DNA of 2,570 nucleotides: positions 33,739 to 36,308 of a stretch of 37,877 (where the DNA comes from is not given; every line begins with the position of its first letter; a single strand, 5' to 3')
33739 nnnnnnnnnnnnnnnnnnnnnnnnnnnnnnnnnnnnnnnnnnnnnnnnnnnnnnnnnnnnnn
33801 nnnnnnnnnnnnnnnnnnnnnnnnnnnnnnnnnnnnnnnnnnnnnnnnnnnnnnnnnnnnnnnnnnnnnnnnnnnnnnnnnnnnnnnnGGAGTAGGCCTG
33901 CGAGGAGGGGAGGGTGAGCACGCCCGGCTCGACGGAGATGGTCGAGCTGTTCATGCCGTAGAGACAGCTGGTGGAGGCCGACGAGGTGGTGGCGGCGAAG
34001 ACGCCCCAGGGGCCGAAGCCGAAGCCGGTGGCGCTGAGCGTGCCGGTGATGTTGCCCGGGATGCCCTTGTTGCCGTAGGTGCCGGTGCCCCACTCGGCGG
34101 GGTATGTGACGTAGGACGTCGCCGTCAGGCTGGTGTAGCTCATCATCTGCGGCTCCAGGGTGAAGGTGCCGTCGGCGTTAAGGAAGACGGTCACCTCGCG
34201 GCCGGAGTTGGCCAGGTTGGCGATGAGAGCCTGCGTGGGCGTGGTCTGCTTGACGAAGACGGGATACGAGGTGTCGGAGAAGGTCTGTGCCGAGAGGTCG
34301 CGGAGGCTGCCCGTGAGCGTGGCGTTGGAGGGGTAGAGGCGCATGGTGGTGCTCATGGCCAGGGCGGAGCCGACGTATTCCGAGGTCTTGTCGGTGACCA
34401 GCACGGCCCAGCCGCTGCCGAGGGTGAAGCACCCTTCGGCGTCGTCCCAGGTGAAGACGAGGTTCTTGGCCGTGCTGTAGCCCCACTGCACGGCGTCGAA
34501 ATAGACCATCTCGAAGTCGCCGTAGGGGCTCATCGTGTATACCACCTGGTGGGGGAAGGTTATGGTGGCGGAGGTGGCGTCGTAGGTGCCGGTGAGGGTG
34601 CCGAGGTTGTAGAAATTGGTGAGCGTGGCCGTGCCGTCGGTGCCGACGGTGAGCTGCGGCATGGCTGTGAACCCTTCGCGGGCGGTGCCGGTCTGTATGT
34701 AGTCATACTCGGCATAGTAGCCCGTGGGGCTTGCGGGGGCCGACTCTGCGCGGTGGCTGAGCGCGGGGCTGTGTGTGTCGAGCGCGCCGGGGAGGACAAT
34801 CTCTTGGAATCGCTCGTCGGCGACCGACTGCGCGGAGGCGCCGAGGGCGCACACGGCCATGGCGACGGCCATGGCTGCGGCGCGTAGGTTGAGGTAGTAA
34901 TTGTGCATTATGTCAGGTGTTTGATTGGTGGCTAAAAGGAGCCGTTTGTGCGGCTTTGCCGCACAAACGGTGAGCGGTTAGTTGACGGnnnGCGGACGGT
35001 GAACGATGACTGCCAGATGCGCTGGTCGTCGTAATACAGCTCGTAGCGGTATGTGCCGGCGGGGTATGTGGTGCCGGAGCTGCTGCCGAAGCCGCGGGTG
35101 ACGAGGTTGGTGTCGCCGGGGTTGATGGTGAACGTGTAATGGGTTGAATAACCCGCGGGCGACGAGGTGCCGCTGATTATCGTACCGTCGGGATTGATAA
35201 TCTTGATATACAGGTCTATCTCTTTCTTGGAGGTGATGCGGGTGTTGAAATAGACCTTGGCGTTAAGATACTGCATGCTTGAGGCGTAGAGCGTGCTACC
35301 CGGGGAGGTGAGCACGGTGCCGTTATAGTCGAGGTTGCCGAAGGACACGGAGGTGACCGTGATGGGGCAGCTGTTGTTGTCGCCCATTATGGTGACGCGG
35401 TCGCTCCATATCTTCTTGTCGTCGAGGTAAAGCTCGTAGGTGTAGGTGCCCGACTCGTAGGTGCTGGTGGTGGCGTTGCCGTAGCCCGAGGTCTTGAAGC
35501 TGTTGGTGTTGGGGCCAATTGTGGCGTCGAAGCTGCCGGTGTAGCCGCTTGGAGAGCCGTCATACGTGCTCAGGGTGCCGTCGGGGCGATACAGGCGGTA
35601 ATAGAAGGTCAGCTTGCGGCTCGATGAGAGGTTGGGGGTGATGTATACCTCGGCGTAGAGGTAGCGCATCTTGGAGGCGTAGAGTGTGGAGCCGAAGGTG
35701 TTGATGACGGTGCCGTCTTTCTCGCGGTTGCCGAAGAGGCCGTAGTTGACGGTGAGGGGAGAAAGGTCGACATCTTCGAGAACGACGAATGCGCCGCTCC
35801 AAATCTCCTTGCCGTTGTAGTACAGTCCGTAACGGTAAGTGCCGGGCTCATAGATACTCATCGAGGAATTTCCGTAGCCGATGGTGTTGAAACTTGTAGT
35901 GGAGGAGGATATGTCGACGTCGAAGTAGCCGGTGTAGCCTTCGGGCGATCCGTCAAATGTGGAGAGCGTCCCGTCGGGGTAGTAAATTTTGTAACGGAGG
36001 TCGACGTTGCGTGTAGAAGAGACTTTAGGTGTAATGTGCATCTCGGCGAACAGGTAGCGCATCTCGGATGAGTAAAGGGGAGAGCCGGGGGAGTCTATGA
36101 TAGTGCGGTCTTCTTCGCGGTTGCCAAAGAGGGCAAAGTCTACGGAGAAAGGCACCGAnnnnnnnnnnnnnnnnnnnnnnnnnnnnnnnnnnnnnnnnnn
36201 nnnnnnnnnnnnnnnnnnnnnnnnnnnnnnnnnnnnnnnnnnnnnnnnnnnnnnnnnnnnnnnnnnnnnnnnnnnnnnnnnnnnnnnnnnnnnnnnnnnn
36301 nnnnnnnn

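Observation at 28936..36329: Giant GLUG-repeat T9SS cargo protein preceded by a secreted protein made of three novel ~140-aa tandem repeats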

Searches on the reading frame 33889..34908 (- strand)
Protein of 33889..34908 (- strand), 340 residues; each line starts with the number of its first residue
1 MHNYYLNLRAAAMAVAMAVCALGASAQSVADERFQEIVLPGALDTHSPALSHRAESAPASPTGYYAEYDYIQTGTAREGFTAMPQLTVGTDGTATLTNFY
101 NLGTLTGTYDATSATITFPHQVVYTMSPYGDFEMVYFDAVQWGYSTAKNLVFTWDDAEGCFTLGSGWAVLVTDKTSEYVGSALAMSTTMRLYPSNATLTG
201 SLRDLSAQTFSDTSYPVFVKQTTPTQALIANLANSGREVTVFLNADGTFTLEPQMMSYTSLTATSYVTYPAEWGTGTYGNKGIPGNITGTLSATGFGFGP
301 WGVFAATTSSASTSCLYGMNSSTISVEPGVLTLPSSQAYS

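Call 13: search_protein_families(library=pfam, proteins=[window:33889-34908:-], max_evalue=10)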
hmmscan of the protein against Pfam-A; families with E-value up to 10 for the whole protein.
window:33889-34908:- (340 aa): 0 families

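Call 15: search_protein_families(library=ncbifam, proteins=[window:33889-34908:-], max_evalue=10)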
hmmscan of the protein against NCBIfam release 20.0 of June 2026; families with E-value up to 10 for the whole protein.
window:33889-34908:- (340 aa): 0 families
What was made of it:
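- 33889..34908 (-): Signal peptide (residues 1-27) plus a family-conserved N-terminal region (28-340) with no family assignment. Calls 13 and 15 (no hits).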

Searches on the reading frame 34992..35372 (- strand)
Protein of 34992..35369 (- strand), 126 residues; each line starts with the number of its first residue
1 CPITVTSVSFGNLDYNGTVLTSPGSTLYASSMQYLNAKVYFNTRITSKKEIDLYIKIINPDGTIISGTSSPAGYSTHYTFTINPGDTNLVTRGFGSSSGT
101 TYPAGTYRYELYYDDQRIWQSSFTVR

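Call 13: search_protein_families(library=pfam, proteins=[window:34992-35369:-], max_evalue=10)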
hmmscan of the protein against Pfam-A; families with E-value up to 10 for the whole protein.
seq(126 aa): 2 families
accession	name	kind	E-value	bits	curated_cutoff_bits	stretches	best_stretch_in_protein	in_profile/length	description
PF22021.2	RbmA-like_FnIII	-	0.019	15.2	27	1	32-108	15-88/111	RbmA-like, FnIII domain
PF22091.2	DUF6941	-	0.09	13.6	27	1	43-126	43-125/125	Family of unknown function (DUF6941)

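Call 71: find_related_loci(query=A7, collection=metagenome_contigs, flank=10000)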
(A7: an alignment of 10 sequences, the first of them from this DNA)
Query A7 (127 aa) in metagenome_contigs; peptide patterns used: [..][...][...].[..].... (x = any residue, [..] = any of these).
55 stretches matched a pattern; 4 encode a relative of the query (tblastn E <= 1e-3); 4 distinct loci.
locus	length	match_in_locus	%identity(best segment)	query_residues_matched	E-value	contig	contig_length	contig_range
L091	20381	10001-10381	32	3-127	3e-19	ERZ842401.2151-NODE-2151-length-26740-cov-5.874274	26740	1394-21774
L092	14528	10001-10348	36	3-116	1e-18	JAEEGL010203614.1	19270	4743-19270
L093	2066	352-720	33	3-126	1e-15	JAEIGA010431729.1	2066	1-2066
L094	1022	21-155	36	83-127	5e-7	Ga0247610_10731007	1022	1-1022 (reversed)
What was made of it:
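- Tried and rejected: The narrower DUF8428 alignment found only 4 metagenome loci, which were not analysed further (call 71).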

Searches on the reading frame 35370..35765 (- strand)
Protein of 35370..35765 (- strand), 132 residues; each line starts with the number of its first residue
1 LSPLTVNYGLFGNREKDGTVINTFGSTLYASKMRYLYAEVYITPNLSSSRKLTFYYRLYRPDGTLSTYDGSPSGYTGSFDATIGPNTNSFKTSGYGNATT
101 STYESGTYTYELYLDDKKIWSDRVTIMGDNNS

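Call 13: search_protein_families(library=pfam, proteins=[window:35370-35765:-], max_evalue=10)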
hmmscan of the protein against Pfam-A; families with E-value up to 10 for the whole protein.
seq(132 aa): 0 families

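Call 28: predict_structure(alignment_id=A2)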
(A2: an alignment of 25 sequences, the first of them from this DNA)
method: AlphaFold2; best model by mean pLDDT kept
length: 131 residues; sequences in the alignment: 25
mean_pLDDT: 94.7   pTM: 0.87
mean pLDDT of the five models: 94.7, 94.4, 94.3, 94.2, 94.1
residues with pLDDT >= 90: 115; 70-90: 14; 50-70: 1; < 50: 1
segments of 3 or more residues with pLDDT < 50: none
pLDDT, mean of each block of 10 residues (from residue 1): 94 92 92 96 97 98 96 97 98 91 96 97 93 47
secondary structure, 60 per line:
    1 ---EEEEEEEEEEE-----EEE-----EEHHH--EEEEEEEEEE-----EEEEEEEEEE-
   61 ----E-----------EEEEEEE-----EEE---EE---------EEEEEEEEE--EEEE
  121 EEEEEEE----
elements in order: E4-14 E20-22 E35-44 E50-59 E77-83 E89-91 E106-114 E117-127
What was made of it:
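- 35373..35765 (-): DUF8428 unit 2, residues 189-319. This unit was modelled. AF2 pLDDT 94.7, eight-strand beta-sandwich (call 28).
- On Ig-like beta-sandwich fold: AF2 pLDDT 94.7, eight strands (call 28).
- Unit fold: pLDDT 94.7, eight strands (call 28).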

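Call 29: search_protein_representatives(alignment_id=A2)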
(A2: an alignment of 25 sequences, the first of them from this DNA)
Query: 25 sequences, 131 profile positions. Proteins with E-value up to 0.001 (for the whole library): 1851; up to 1e-10: 1299; up to 1e-30: 216. The best 150 are listed.
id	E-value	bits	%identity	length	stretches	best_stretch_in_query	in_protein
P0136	6.1e-259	860.9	-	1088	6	2-128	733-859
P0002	4.5e-192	644.6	-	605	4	2-130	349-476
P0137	6.5e-174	585.8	-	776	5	3-128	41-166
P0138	1.9e-160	542.3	-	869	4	2-129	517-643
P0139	1.4e-139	474.8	-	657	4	3-129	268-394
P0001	8.9e-131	446.3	-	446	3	2-127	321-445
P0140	1.3e-127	436.0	-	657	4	3-128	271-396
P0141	1.6e-120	413.1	-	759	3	3-128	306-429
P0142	4.1e-109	376.2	-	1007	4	3-128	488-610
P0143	1.0e-94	329.6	-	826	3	2-130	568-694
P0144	1.4e-94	329.2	-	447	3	3-127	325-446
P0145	2.5e-94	328.4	-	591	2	2-129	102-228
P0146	2.0e-89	312.5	-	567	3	2-130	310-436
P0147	5.2e-89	311.2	-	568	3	2-129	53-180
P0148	2.6e-87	305.6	-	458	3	3-127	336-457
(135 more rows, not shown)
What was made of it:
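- Family size: 1,851 clusters at E<=1e-3 and 1,299 at E<=1e-10, with 1-6 units per protein (call 29).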

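Call 86: fold_search(model_id=the predicted structure, library=pdb)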
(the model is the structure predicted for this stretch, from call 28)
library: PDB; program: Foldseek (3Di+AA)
matches with E <= 10: 1784; with E <= 0.001: 5
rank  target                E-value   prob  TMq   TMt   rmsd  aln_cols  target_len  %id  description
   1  5l7k_A                5.6e-04  1.00  0.47  0.41   5.2       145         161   14  The crystal structure of myristoylated NPHP3 peptide in complex with UNC119a (released 2016-08-10)
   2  9nem_A                5.6e-04  1.00  0.48  0.41   5.4       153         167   13  Structure of Unc119-Farnesylated peptide complex (released 2025-09-03)
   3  3n6y_B                5.9e-04  1.00  0.44  0.46   6.8       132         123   12  Crystal structure of an immunoglobulin-like protein (PA1606) from PSEUDOMONAS AERUGINOSA at 1.50 A resolution (released 2010-07-21)
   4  5l7k_G                5.9e-04  1.00  0.50  0.43   5.0       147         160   15  The crystal structure of myristoylated NPHP3 peptide in complex with UNC119a (released 2016-08-10)
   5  6ejd_A                6.6e-04  1.00  0.56  0.13   4.6       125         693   10  Human Xylosyltransferase 1 in complex with peptide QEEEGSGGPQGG (released 2018-05-02)
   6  7umo_E                1.1e-03  1.00  0.49  0.42   5.2       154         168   13  Structure of Unc119-inhibitor complex. (released 2023-07-26)
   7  7ok6_AAA              1.1e-03  1.00  0.48  0.40   5.8       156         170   13  Crystal structure of UNC119B in complex with LCK peptide (released 2021-06-09)
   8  7umo_F                1.2e-03  1.00  0.49  0.41   5.3       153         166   13  Structure of Unc119-inhibitor complex. (released 2023-07-26)
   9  3n6y_A                1.4e-03  1.00  0.45  0.47   6.7       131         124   11  Crystal structure of an immunoglobulin-like protein (PA1606) from PSEUDOMONAS AERUGINOSA at 1.50 A resolution (released 2010-07-21)
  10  7ok7_K                1.4e-03  1.00  0.44  0.37   6.0       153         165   14  Crystal structure of the UNC119B ARL3 complex (released 2021-06-09)
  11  3gqq_F                1.5e-03  1.00  0.47  0.41   5.3       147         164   14  Crystal structure of the human retinal protein 4 (unc-119 homolog A). Northeast Structural Genomics Consortium target  (released 2009-04-07)
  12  7umo_B                1.5e-03  1.00  0.45  0.39   5.9       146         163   14  Structure of Unc119-inhibitor complex. (released 2023-07-26)
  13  9nem_E                1.8e-03  1.00  0.49  0.43   5.1       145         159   14  Structure of Unc119-Farnesylated peptide complex (released 2025-09-03)
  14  9odx                  1.8e-03  1.00  0.47  0.38   5.5       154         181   12  Structure of Unc119B in complex with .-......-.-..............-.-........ (released 2025-09-03)
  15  9gkg_D                1.9e-03  1.00  0.46  0.40   5.5       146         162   14  Crystal structure of UNC119 in complex with Squarunkin A (released 2025-01-15)
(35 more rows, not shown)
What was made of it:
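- Foldseek TM <=0.56 (call 86).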

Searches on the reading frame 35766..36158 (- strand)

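Call 13: search_protein_families(library=pfam, proteins=[window:35766-36158:-], max_evalue=10)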
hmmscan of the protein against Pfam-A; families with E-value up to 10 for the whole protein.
seq(131 aa): 2 families
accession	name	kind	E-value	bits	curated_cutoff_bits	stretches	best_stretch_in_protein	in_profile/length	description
PF16370.11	MetallophosC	-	0.098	13.2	29.7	1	67-114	24-71/168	C terminal of Calcineurin-like phosphoesterase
PF14699.12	hGDE_N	-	0.24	12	22.1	1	98-120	48-70/92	N-terminal domain from the human glycogen debranching enzyme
